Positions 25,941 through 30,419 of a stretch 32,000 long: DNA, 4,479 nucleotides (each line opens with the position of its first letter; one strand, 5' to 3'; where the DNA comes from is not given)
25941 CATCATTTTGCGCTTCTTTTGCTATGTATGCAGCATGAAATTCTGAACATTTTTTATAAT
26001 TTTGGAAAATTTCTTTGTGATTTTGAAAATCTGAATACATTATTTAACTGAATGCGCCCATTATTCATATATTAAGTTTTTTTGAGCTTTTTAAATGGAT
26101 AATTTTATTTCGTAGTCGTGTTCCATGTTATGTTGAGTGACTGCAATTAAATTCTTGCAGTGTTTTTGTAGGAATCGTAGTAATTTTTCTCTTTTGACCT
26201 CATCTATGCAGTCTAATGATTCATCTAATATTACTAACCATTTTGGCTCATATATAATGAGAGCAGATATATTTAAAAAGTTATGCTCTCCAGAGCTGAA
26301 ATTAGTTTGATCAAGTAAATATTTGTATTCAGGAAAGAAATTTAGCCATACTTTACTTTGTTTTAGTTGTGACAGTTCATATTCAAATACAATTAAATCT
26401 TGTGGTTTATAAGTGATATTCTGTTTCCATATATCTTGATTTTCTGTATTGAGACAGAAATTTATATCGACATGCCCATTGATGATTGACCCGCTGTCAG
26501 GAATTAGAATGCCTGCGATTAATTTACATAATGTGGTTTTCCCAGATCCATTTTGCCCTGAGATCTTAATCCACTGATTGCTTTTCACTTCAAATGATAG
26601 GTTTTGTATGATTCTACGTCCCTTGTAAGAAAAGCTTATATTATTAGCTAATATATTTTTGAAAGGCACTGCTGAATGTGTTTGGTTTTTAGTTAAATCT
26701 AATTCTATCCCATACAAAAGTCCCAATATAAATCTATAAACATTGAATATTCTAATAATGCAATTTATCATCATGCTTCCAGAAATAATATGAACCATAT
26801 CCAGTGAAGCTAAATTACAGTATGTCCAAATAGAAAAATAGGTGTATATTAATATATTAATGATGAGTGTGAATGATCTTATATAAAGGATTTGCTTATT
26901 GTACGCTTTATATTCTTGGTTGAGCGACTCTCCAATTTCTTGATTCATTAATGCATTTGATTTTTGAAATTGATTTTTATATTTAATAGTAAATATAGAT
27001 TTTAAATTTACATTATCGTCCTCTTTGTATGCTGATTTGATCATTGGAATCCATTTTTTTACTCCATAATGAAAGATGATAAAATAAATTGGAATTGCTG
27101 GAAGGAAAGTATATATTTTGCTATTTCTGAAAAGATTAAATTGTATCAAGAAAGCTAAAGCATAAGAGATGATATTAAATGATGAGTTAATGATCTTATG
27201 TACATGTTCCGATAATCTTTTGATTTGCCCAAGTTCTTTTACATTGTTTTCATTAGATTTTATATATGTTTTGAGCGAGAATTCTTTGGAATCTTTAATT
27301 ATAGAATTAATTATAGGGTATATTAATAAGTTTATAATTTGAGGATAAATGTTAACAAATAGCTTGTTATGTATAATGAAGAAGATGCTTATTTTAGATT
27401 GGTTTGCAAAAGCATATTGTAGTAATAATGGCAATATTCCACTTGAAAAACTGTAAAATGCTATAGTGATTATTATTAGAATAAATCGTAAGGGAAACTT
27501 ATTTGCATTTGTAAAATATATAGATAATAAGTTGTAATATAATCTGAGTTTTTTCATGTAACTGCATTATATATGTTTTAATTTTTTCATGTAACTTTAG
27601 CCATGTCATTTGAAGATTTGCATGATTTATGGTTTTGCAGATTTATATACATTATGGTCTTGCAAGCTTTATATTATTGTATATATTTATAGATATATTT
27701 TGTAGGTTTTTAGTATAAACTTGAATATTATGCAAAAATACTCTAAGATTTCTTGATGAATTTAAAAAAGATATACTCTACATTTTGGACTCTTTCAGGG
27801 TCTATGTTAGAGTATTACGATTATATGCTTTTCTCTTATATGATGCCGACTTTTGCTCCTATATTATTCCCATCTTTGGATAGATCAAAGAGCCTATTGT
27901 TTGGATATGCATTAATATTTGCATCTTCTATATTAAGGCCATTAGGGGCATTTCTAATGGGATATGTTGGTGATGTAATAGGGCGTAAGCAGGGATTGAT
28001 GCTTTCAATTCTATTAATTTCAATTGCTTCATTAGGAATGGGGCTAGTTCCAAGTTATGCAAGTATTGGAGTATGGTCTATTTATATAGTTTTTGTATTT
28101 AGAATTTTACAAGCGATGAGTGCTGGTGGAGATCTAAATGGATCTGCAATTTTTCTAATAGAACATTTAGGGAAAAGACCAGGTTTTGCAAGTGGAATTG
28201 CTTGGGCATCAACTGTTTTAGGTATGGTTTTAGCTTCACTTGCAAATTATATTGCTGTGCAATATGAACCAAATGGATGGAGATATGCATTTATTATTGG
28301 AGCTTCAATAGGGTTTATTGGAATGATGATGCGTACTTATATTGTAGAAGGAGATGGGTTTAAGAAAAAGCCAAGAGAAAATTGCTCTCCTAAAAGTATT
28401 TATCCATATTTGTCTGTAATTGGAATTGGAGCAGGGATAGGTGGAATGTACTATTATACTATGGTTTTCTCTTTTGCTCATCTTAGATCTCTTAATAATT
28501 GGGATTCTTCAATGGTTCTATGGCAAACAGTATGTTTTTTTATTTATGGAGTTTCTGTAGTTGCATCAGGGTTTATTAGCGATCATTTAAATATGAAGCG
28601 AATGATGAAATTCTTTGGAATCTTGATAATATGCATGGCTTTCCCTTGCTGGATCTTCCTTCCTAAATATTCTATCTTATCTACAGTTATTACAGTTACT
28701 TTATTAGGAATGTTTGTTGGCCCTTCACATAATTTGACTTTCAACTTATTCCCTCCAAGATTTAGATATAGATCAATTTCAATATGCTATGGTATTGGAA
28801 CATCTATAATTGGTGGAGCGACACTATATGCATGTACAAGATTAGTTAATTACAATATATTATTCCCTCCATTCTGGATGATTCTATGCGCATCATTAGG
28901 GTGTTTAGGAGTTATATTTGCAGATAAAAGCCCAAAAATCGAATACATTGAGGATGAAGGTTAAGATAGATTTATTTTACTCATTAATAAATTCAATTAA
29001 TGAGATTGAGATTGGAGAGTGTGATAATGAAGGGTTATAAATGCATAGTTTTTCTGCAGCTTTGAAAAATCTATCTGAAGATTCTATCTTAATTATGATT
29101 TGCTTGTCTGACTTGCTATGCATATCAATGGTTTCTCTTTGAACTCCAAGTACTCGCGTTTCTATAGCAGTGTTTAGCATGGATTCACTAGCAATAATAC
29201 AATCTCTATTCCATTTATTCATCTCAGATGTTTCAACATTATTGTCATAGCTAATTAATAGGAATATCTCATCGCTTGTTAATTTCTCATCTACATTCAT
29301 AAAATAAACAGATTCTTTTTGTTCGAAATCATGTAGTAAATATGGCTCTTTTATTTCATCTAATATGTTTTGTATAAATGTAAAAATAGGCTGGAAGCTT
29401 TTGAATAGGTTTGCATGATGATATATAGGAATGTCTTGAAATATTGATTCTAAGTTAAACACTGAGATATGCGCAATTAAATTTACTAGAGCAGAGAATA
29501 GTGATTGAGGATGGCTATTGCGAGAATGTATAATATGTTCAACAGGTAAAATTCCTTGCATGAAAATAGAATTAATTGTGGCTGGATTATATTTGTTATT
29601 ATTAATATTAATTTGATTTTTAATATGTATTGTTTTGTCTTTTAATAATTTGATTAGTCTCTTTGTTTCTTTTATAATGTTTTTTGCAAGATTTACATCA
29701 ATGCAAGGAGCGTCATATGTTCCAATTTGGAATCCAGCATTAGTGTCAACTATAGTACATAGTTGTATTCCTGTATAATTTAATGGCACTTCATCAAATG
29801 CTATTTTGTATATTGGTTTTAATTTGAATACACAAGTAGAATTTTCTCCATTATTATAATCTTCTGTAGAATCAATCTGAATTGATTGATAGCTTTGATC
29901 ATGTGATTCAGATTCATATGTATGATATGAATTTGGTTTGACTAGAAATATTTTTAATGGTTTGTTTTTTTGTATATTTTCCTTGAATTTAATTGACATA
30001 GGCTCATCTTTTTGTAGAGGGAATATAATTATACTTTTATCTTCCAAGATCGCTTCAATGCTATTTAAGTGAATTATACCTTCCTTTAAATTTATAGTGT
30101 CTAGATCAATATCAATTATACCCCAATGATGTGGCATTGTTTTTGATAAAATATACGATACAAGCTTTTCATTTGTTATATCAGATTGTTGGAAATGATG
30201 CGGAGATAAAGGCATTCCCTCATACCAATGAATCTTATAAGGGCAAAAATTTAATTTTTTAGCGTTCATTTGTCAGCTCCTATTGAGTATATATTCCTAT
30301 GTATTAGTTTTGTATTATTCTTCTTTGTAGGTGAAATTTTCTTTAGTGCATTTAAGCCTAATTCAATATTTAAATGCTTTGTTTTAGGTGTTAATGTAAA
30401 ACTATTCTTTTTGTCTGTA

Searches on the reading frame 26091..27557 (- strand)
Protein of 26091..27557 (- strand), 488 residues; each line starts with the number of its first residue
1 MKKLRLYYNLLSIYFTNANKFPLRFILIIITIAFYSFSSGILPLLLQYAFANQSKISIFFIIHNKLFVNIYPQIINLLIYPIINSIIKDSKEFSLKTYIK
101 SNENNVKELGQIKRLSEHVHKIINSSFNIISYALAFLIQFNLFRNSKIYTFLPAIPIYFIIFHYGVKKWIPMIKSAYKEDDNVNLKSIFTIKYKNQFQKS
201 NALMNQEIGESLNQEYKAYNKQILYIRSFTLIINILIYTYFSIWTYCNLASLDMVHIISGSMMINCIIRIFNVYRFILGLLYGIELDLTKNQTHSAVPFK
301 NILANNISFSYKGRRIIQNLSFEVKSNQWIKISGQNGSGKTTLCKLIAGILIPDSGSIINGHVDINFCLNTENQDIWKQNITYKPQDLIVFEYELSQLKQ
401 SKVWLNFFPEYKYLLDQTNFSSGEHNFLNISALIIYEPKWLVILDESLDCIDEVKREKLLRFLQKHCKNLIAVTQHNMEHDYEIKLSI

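Call 47: search_protein_families(library=pfam, proteins=[window:26091-27557:-], max_evalue=0.001)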
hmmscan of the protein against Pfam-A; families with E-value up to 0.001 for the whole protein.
window:26091-27557:- (488 aa): 2 families
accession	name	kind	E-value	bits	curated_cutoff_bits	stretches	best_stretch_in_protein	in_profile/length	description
PF00005.33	ABC_tran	-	5.7e-16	59.8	25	1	318-447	2-135/137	ABC transporter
PF02463.25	SMC_N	-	0.00064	19.6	40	0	414-470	131-190/220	RecF/RecN/SMC N terminal domain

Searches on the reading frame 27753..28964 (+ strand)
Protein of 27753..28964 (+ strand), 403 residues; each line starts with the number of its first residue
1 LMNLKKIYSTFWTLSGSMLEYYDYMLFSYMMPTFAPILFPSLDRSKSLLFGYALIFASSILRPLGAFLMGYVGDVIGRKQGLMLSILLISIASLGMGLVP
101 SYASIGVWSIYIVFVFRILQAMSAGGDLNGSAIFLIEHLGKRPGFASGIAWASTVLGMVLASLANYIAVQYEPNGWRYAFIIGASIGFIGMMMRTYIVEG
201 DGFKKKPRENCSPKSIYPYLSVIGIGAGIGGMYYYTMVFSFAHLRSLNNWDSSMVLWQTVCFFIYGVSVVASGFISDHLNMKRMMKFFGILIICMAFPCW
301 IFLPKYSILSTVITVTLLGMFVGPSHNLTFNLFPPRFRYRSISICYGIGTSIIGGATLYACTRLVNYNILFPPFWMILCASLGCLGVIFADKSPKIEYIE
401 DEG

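Call 48: search_protein_families(library=pfam, proteins=[window:27753-28964:+], max_evalue=0.001)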
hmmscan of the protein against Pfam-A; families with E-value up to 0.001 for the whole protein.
window:27753-28964:+ (403 aa): 2 families
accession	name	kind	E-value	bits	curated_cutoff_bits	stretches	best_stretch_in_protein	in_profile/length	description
PF07690.21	MFS_1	-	2.2e-19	70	33.4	1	16-346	4-336/347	Major Facilitator Superfamily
PF00083.30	Sugar_tr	-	6.2e-12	45.6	22.3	1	13-193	5-187/452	Sugar (and other) transporter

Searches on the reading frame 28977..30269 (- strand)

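Call 48: search_protein_families(library=pfam, proteins=[window:28977-30269:-], max_evalue=0.001)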
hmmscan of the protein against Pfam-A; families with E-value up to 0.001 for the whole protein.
window:28977-30269:- (430 aa): 1 family
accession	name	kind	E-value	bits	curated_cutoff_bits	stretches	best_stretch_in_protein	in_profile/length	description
PF05936.17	T6SS_VasE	-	9.5e-34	117.3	23.4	1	25-377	1-373/429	Bacterial Type VI secretion, VC_A0110, EvfL, ImpJ, VasE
